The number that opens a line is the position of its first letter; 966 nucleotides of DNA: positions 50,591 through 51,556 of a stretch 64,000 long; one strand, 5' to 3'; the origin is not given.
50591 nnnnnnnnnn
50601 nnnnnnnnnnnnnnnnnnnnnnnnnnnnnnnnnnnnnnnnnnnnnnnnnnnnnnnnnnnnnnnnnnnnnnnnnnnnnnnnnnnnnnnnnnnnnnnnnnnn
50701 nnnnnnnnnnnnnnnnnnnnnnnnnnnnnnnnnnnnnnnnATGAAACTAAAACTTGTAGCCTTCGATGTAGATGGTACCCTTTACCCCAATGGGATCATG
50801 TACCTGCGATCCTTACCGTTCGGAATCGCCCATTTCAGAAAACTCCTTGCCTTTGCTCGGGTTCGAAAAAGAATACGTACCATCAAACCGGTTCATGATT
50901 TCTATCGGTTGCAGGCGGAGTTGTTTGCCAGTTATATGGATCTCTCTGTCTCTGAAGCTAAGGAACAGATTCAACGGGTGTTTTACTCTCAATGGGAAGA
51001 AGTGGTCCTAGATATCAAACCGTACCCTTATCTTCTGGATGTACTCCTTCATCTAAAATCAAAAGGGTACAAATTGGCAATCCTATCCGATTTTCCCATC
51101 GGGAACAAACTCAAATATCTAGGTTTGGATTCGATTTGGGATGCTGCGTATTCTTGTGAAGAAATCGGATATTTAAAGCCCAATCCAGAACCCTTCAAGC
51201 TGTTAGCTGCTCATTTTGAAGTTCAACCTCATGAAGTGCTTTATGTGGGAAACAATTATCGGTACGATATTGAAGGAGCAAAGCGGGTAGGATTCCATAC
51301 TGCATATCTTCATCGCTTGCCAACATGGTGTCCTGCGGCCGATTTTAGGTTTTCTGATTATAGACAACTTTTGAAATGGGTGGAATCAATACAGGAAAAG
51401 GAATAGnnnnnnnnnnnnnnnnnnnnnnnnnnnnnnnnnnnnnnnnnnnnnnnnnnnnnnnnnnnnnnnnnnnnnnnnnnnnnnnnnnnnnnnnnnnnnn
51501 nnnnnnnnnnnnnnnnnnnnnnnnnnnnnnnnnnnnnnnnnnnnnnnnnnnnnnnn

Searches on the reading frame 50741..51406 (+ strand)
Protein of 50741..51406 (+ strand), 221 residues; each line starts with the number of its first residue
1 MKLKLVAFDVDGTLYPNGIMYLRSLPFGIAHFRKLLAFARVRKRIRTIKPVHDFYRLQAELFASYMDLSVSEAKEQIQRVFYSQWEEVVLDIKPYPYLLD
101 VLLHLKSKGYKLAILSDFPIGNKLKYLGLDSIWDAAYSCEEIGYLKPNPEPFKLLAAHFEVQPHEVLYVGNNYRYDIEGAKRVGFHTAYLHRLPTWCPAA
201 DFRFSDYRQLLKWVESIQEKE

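Call 3: search_protein_families(library=pfam, proteins=[window:50741-51406:+], max_evalue=1)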
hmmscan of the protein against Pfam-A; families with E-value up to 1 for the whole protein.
window:50741-51406:+ (221 aa): 4 families
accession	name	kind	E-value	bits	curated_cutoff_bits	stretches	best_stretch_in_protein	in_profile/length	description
PF00702.32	Hydrolase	-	6e-23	82.7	26.4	1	4-184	2-191/191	haloacid dehalogenase-like hydrolase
PF13419.12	HAD_2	-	1.2e-18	68.3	23.8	1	47-188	33-176/178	Haloacid dehalogenase-like hydrolase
PF13242.12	Hydrolase_like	-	1.6e-05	25.2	22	1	146-188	4-46/75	HAD-hyrolase-like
PF12710.13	HAD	-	2.5e-05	25.2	27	1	6-116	1-108/189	haloacid dehalogenase-like hydrolase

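Call 71: search_protein_families(library=ncbifam, proteins=[window:50741-51406:+], max_evalue=0.001)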
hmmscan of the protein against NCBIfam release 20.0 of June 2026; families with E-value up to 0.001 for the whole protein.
window:50741-51406:+ (221 aa): 28 families (the best 25 are shown)
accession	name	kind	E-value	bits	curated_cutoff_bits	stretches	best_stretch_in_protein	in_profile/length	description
TIGR01428.1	HAD_type_II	equivalog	1e-22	81.1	125.4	1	4-192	2-192/197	haloacid dehalogenase type II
TIGR02253.1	CTE7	subfamily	1.6e-20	73.8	169.75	1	3-192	2-196/221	TIGR02253 family HAD-type hydrolase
TIGR02252.1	DREG-2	subfamily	3.2e-16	59.7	155.2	1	74-188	87-202/203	HAD hydrolase, REG-2-like, family IA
NF053830.1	RUBPPhHalo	equivalog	2.5e-14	53.5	330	1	82-190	92-203/234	ribulose-1,5-bisphosphate 5-phosphatase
NF009695.0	PRK13222.1-2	equivalog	5.3e-13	49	225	1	72-187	72-190/226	phosphoglycolate phosphatase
TIGR01449.2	PGP_bact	equivalog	1.7e-12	47.4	180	1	71-188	62-182/213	phosphoglycolate phosphatase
NF009804.0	PRK13288.1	equivalog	3.2e-12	46.4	218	1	1-189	1-180/215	pyrophosphatase PpaX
TIGR01549.1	HAD-SF-IA-v1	subfamily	2.1e-10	41.2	23.3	1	96-184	65-149/149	HAD-IA family hydrolase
TIGR01662.1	HAD-SF-IIIA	subfamily_domain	2.9e-10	40.4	44.6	1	93-189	25-137/141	HAD-IIIA family hydrolase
TIGR02254.1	YjjG_YfnB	equivalog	4.2e-10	39.5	159.9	1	96-190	100-196/223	YjjG family noncanonical pyrimidine nucleotidase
TIGR01993.1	Pyr-5-nucltdase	equivalog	2.9e-07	30.5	142.9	1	6-188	3-181/183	pyrimidine 5'-nucleotidase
NF009694.0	PRK13222.1-1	equivalog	3.1e-07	29.9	415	1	72-186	89-206/252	phosphoglycolate phosphatase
NF009697.0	PRK13222.1-4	equivalog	5e-07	29.3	327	1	3-185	7-188/232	phosphoglycolate phosphatase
NF009696.0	PRK13222.1-3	equivalog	8.5e-07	28.9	359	1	1-189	1-185/223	N-acetylmuramic acid 6-phosphate phosphatase MupP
NF006976.0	PRK09449.1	equivalog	2.1e-06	27.4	183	1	123-192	127-197/225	pyrimidine 5'-nucleotidase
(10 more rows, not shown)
